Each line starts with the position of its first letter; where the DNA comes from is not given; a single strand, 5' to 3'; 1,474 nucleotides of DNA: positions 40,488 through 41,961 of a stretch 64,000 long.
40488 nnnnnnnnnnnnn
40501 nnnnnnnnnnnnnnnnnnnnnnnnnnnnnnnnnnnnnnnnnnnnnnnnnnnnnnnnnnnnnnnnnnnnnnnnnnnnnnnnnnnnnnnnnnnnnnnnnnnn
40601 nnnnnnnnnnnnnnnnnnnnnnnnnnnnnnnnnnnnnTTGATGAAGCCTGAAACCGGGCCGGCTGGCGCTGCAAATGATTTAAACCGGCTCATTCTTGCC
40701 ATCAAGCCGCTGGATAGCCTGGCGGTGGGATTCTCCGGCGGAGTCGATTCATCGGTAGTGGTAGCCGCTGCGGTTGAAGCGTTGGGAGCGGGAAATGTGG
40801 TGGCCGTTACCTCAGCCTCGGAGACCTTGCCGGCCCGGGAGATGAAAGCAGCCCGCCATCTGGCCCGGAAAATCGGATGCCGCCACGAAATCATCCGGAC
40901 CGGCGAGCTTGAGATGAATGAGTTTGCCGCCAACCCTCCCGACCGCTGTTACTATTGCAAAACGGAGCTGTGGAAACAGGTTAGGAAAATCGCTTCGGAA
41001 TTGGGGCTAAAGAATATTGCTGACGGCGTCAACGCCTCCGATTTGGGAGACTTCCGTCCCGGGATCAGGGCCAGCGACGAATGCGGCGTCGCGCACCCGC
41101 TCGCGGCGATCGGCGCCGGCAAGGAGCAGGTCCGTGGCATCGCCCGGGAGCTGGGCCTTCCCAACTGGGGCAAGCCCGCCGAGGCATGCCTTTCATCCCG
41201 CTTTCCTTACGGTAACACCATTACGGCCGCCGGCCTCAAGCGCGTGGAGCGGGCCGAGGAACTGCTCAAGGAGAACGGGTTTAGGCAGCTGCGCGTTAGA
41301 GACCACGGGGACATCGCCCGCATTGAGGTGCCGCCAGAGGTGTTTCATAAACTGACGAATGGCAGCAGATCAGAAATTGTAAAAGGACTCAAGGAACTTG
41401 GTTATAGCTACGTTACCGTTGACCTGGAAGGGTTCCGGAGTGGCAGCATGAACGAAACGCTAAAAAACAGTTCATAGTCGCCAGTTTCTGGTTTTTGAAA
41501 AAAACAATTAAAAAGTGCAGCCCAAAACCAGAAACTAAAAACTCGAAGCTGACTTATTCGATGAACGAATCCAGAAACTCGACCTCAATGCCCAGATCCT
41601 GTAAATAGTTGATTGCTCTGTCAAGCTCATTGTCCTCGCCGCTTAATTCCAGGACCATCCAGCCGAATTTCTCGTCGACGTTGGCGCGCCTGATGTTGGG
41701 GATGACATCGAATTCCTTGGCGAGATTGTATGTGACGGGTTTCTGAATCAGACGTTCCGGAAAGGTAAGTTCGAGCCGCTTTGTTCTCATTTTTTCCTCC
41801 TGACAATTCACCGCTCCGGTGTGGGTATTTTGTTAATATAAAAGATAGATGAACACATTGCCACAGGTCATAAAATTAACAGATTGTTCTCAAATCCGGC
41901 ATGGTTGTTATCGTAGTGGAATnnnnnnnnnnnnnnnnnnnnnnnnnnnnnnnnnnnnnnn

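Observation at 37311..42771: Rrf2-regulated cysteine island combining cysK, cysE and a complete sulfur-carrier-protein route (tusA, thiS-like, moeB, JAMM) plus a LarE-like PP-loop ATPase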

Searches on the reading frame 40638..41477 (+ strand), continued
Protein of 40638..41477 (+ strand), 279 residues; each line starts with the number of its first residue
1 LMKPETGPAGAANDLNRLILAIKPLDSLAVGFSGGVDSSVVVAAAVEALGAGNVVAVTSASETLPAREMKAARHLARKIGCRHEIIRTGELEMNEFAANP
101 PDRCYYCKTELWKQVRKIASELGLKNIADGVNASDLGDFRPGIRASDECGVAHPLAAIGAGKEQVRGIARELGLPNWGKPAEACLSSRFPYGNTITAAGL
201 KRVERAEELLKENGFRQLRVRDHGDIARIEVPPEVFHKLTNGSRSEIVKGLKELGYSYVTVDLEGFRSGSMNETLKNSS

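Call 30: search_solved_structures(query=window:40638-41477:+, max_evalue=0.001, show_alignments=3)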
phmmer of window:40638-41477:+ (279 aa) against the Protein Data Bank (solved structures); distinct sequences matched with E-value up to 0.001: 5.
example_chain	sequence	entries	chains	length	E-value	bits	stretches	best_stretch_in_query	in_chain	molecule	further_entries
6b2o_A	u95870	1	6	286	6.2e-53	183.5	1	17-277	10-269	ATP-utilizing enzyme of the PP-loopsuperfamily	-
5udq_A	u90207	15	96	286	2.2e-52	181.7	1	17-277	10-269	Lactate racemization operon protein LarE | ATP-utilizing enzyme of the PP-loopsuperfamily | Pyridinium-3,5-biscarboxylic acid mononucleotide sulfurtransferase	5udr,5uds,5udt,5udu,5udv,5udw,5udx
8cnz_A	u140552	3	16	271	1.1e-17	67.9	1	27-264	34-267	NAD_synthase domain-containing protein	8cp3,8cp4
4f4h_A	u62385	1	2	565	2.4e-05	27.5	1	28-87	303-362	Glutamine dependent NAD+ synthetase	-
3n05_A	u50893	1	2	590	9.7e-05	25.5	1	24-84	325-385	NH(3)-dependent NAD(+) synthetase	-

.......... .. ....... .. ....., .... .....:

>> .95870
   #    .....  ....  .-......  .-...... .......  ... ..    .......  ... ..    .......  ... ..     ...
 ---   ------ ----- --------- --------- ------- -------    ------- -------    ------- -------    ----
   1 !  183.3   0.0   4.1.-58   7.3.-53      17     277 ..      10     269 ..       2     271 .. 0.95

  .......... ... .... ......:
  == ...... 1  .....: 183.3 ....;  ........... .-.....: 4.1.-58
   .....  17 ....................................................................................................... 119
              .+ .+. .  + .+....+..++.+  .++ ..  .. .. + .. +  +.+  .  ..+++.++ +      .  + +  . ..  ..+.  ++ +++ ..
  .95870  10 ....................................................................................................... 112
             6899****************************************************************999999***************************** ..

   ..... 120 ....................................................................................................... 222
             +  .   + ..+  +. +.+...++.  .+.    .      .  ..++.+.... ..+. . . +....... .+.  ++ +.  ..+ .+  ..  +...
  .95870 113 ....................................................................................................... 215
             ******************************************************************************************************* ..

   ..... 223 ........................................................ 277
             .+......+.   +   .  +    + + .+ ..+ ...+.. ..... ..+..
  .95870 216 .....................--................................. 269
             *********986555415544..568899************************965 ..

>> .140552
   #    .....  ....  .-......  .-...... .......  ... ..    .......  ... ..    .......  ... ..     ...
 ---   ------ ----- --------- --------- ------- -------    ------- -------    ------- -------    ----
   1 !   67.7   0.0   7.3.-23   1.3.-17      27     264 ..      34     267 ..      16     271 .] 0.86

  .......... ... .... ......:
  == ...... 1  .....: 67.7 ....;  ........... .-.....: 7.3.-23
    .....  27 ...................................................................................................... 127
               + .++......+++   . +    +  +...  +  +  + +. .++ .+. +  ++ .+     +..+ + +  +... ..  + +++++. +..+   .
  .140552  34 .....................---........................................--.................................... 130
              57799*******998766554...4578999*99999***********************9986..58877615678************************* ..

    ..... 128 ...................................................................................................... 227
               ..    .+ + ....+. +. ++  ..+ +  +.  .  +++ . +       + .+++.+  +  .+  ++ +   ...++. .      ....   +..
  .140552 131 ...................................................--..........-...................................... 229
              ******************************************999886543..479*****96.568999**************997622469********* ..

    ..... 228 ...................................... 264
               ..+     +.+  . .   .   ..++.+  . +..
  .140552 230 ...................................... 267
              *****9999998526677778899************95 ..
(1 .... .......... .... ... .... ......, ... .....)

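Call 33: search_protein_families(library=pfam, proteins=[L003:11049-12260:+, L003:7783-8907:+, L003:5954-7498:+, L009:11670-12404:+, L009:12401-13765:+, L009:7195-8388:-], max_evalue=0.001)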
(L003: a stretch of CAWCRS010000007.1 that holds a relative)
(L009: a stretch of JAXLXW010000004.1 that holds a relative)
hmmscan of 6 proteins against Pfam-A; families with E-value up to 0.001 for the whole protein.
L003:11049-12260:+ (403 aa): 2 families
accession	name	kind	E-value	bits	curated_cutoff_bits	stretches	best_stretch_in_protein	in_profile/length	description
PF00266.25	Aminotran_5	-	1.5e-67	228.6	21.5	1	8-374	1-370/371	Aminotransferase class-V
PF00155.27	Aminotran_1_2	-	2.3e-07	30.8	19.7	1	51-182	42-187/361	Aminotransferase class I and II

L003:7783-8907:+ (374 aa): 1 family
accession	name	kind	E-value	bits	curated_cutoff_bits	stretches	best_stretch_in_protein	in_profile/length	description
PF17170.10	DUF5128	-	1.8e-05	24.5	22.9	1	75-130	53-109/321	6-bladed beta-propeller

L003:5954-7498:+ (514 aa): 9 families
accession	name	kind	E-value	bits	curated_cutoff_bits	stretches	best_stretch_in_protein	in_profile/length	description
PF01078.27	Mg_chelatase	-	4.6e-96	320.6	20.3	1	193-399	1-206/207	Magnesium chelatase, subunit ChlI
PF13541.12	ChlI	-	2.5e-41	140.8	27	1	20-142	1-121/121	Subunit ChlI of Mg-chelatase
PF13335.12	Mg_chelatase_C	-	2.1e-32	112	26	1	406-503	1-94/94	Magnesium chelatase, subunit ChlI C-terminal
PF07728.20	AAA_5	-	3e-11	43.9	22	1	216-353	1-125/139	AAA domain (dynein-related subfamily)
PF00493.29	MCM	-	5.8e-08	32.6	23.3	1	208-353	51-175/224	MCM P-loop domain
PF00158.32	Sigma54_activat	-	1e-05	25.7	20.2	0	202-235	10-43/168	Sigma-54 interaction domain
PF20030.5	bpMoxR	-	4.7e-05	23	27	0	202-238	19-55/205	MoxR domain in the MoxR-vWA-beta-propeller ternary systems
PF13191.12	AAA_16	-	0.00012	23.1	32.6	1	204-238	13-48/167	AAA ATPase domain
PF13401.12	AAA_22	-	0.00039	21.2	27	0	214-239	5-30/130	AAA domain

L009:11670-12404:+ (244 aa): 0 families

L009:12401-13765:+ (454 aa): 10 families
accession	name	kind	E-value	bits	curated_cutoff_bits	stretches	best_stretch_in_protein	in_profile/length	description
PF00158.32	Sigma54_activat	-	1.2e-73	246.8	20.2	1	140-306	1-167/168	Sigma-54 interaction domain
PF00072.30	Response_reg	-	1.1e-29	103.3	30.2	1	5-113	1-109/111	Response regulator receiver domain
PF14532.12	Sigma54_activ_2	-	9.1e-26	91.2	25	1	141-311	1-138/138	Sigma-54 interaction domain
PF25601.1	AAA_lid_14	-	5.2e-23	81.1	27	1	312-383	1-72/87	AAA+ ATPase lid domain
PF02954.25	HTH_8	-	5.8e-09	36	22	1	411-448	5-42/42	Bacterial regulatory protein, Fis family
PF00004.35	AAA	-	3.2e-08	34.5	21.2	1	164-298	1-128/131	ATPase family associated with various cellular activities (AAA)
PF07728.20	AAA_5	-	4.4e-08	33.7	22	1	164-282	2-123/139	AAA domain (dynein-related subfamily)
PF01078.27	Mg_chelatase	-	9.4e-06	25.6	20.3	1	163-280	24-156/207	Magnesium chelatase, subunit ChlI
PF07724.20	AAA_2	-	0.00015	22.3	27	1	163-275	5-117/166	AAA domain (Cdc48 subfamily)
PF13191.12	AAA_16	-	0.0006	20.8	32.6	0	140-216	2-85/167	AAA ATPase domain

L009:7195-8388:- (397 aa): 1 family
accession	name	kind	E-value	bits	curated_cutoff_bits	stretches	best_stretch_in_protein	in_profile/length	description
PF00756.26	Esterase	-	3.2e-07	30.8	22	1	230-389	83-245/251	Putative esterase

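Call 37: find_related_loci(query=A1, collection=metagenome_contigs, flank=8000)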
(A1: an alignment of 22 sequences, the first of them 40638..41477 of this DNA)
Query A1 (279 aa) in metagenome_contigs; peptide patterns used: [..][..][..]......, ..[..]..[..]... (x = any residue, [..] = any of these).
600 stretches matched a pattern (row limit reached: there are more); 531 encode a relative of the query (tblastn E <= 1e-3); the best 80 are kept; 80 distinct loci.
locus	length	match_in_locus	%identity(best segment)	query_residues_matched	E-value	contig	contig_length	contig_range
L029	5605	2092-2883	50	12-275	1e-83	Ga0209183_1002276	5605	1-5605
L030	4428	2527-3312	50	17-279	1e-83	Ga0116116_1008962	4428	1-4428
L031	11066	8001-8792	50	12-275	1e-82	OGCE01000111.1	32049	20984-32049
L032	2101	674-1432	52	22-275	2e-85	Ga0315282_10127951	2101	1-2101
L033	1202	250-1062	51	9-275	3e-88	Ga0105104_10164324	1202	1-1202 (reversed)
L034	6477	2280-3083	47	8-275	6e-82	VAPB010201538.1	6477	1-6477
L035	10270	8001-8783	52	15-275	1e-81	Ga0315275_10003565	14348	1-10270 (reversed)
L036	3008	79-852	48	22-279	9e-82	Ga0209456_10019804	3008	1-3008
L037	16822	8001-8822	47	1-276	8e-81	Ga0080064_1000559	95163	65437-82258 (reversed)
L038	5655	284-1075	46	15-277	5e-80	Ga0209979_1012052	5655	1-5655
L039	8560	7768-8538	48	22-278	7e-80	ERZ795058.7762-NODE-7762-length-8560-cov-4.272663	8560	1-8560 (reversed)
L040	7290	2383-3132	50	30-279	1e-79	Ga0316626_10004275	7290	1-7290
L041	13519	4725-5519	48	15-279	1e-79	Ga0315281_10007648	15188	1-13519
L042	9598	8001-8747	52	25-273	1e-78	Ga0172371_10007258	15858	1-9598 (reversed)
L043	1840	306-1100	47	13-277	4e-83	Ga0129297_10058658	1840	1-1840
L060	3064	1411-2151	49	30-275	3e-77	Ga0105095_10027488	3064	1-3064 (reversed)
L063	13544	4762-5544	48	16-276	7e-76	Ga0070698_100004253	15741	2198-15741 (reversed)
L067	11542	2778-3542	46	22-276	8e-76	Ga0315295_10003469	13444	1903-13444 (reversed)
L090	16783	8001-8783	48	16-276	6e-73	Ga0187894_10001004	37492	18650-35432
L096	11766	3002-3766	45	22-275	1e-72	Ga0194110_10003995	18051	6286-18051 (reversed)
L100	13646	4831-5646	44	10-276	2e-72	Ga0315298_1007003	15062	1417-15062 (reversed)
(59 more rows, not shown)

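Call 40: search_protein_families(library=pfam, proteins=[L038:1087-1863:+, L039:6481-7695:+, L060:177-1259:+, L096:3769-4773:+, L040:1190-2299:+, L090:6006-6920:+, L096:1176-1583:+, L067:202-1539:+, L100:1775-2986:+, L063:1448-2815:+], max_evalue=0.001)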
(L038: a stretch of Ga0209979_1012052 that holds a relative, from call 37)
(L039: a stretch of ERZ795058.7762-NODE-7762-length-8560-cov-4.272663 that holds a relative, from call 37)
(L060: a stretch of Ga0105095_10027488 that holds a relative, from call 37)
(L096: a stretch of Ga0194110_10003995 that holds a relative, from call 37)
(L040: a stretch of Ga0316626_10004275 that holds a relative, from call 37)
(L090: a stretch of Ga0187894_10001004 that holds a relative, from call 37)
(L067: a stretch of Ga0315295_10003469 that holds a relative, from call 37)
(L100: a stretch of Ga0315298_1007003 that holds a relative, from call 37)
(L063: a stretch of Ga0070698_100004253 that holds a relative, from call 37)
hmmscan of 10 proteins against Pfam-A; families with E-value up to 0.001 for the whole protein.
L038:1087-1863:+ (258 aa): 1 family
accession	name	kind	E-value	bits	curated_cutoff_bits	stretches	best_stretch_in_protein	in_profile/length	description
PF00731.26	AIRC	-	6.8e-15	55.3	30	1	119-244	1-126/148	AIR carboxylase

L039:6481-7695:+ (404 aa): 1 family
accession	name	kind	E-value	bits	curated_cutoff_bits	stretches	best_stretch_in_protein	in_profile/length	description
PF01969.22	Ni_insertion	-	3.7e-144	480.9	22.1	1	4-390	1-375/375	Nickel insertion protein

L060:177-1259:+ (360 aa): 5 families
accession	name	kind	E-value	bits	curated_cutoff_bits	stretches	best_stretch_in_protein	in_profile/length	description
PF03054.22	tRNA_Me_trans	-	2.5e-73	246.5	20.6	1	3-203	1-201/202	tRNA methyl transferase HUP domain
PF20258.4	tRNA_Me_trans_C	-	1.4e-22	80.3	20.6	1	280-355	2-77/77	Aminomethyltransferase beta-barrel domain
PF20259.3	tRNA_Me_trans_M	-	7.3e-21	73.9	27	1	209-272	2-65/66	tRNA methyl transferase PRC-barrel domain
PF00764.25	Arginosuc_synth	-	0.00016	22.2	27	1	4-81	1-68/162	Arginosuccinate synthase N-terminal HUP domain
PF06508.19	QueC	-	0.00073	19.5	22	0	5-31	2-28/210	Queuosine biosynthesis protein QueC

L096:3769-4773:+ (334 aa): 4 families
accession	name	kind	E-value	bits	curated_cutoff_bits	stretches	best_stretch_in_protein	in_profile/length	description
PF18297.6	NFACT-R_2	-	2.3e-25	89.2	26.9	1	228-328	1-101/104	NFACT protein RNA binding domain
PF02568.20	ThiI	-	7.2e-14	52.3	20.5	1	2-145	5-144/197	Thiamine biosynthesis protein (ThiI)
PF03054.22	tRNA_Me_trans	-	4.6e-09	36.7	20.6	1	2-114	2-126/202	tRNA methyl transferase HUP domain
PF06508.19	QueC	-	0.00061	19.8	22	0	2-32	1-31/210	Queuosine biosynthesis protein QueC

L040:1190-2299:+ (369 aa): 2 families
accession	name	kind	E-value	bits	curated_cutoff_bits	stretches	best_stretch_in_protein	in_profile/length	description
PF04551.19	GcpE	-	2.1e-146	487.8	32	1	14-356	1-343/343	GcpE protein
PF13378.12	MR_MLE_C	-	0.00076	19.7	29.4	0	10-144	27-160/219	Enolase C-terminal domain-like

L090:6006-6920:+ (304 aa): 1 family
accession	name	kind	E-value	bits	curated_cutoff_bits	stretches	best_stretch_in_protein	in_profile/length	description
PF01048.26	PNP_UDP_1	-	1.6e-45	155.8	25.1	1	14-252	2-232/233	Phosphorylase superfamily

L096:1176-1583:+ (135 aa): 13 families
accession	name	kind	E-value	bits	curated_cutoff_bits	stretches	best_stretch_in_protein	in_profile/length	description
PF09383.16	NIL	-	3.4e-16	59.3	24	1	5-72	2-72/73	NIL domain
PF00037.32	Fer4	-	1.3e-14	53.8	21.1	2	78-100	1-23/24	4Fe-4S binding domain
PF12838.12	Fer4_7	-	8.6e-13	49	27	2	84-130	1-52/52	4Fe-4S dicluster domain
PF12837.12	Fer4_6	-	8.7e-13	48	25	2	109-130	2-23/24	4Fe-4S binding domain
PF12797.12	Fer4_2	-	8.2e-10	38.4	24.5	2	109-128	3-22/22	4Fe-4S binding domain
PF14697.11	Fer4_21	-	1e-09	38.8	35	1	81-132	4-58/59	4Fe-4S dicluster domain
PF13187.11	Fer4_9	-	1.2e-08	35.3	27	1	84-131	1-52/52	4Fe-4S dicluster domain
PF13237.11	Fer4_10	-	2.1e-08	34.4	25.5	1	81-127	5-53/53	4Fe-4S dicluster domain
PF13484.11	Fer4_16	-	7.4e-08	33.5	30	1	84-104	1-21/66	4Fe-4S double cluster binding domain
PF12800.12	Fer4_4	-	2.8e-07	30.7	24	0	83-97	2-16/17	4Fe-4S binding domain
PF13183.11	Fer4_8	-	1.2e-06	29.4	27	0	83-98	52-67/68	4Fe-4S dicluster domain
PF25160.1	LdpA_Fe-S-bd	-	2.6e-06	27.5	27.6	1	90-132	8-44/49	LdpA Fe-S cluster-binding domain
PF12798.12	Fer4_3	-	7.4e-05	23.7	27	0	85-99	1-15/15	4Fe-4S binding domain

L067:202-1539:+ (445 aa): 6 families
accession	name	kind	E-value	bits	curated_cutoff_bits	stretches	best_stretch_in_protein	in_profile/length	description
PF02163.28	Peptidase_M50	-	4.4e-60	203.2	27.2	1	10-422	1-221/221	Peptidase family M50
PF17820.7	PDZ_6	-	1.9e-23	82.4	27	2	134-187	1-54/54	PDZ domain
PF13180.12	PDZ_2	-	4.4e-21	75.4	27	2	131-195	12-77/80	PDZ domain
PF00595.29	PDZ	-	5.2e-19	68.8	23.2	2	117-186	13-81/81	PDZ domain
PF14685.13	PDZ_Tricorn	-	7e-07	29.6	25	0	228-274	31-80/88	Tricorn protease PDZ domain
PF21558.3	Pept_S41_N_bact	-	3.7e-06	27.2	27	0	144-168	15-39/87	Bacteroidetes, Peptidase, S41 family, N-terminal domain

L100:1775-2986:+ (403 aa): 1 family
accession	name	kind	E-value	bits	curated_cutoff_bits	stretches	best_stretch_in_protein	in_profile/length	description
PF01837.22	HcyBio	-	5e-154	512.8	26.2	1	17-376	1-349/349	Homocysteine biosynthesis enzyme, sulfur-incorporation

L063:1448-2815:+ (455 aa): 2 families
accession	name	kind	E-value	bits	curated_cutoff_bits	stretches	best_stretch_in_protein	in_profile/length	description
PF00919.26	UPF0004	-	1.6e-22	79.7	27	1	17-111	2-98/98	Uncharacterized protein family UPF0004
PF04055.27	Radical_SAM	-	8.7e-21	75.2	29.5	1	165-335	2-165/166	Radical SAM superfamily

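Call 66: search_protein_families(library=pfam, proteins=[L030:3-1040:+, L028:8397-9425:+], max_evalue=0.001)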
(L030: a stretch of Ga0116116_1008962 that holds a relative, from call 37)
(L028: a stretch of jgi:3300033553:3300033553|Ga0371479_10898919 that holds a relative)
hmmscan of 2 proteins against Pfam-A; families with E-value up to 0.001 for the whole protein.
L030:3-1040:+ (345 aa): 4 families
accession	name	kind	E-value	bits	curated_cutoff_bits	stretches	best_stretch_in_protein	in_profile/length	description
PF01053.26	Cys_Met_Meta_PP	-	1.9e-102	343.1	27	1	1-343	61-381/381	Cys/Met metabolism PLP-dependent enzyme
PF01041.23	DegT_DnrJ_EryC1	-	1.2e-05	25.2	19.8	1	7-129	39-161/360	DegT/DnrJ/EryC1/StrS aminotransferase family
PF00266.25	Aminotran_5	-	2.1e-05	24.1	21.5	1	64-144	121-207/371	Aminotransferase class-V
PF00155.27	Aminotran_1_2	-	0.00016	21.4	19.7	1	9-152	67-233/361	Aminotransferase class I and II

L028:8397-9425:+ (342 aa): 1 family
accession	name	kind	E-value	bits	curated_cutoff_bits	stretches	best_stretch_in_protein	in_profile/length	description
PF00899.27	ThiF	-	3.1e-67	226.6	28.1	1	10-246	1-238/238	ThiF family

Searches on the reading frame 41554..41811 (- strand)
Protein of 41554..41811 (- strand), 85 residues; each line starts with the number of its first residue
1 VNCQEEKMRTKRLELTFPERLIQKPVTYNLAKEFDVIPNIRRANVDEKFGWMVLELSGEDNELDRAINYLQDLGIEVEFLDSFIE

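Call 3: search_protein_families(library=pfam, proteins=[window:41554-41811:-], max_evalue=0.01)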
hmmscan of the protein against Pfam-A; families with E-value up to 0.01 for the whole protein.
window:41554-41811:- (85 aa): 1 family
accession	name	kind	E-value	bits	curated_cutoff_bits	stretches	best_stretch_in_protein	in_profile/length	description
PF09383.16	NIL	-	6.5e-21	74.4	24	1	11-78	1-72/73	NIL domain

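Call 4: search_protein_families(library=ncbifam, proteins=[window:41554-41811:-], max_evalue=0.01)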
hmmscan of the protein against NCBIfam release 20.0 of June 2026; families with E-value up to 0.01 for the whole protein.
window:41554-41811:- (85 aa): 1 family
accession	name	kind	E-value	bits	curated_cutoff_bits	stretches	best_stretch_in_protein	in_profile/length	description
TIGR02314.1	ABC_MetN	equivalog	8.9e-07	28.2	499.7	1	13-80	269-340/343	methionine ABC transporter ATP-binding protein MetN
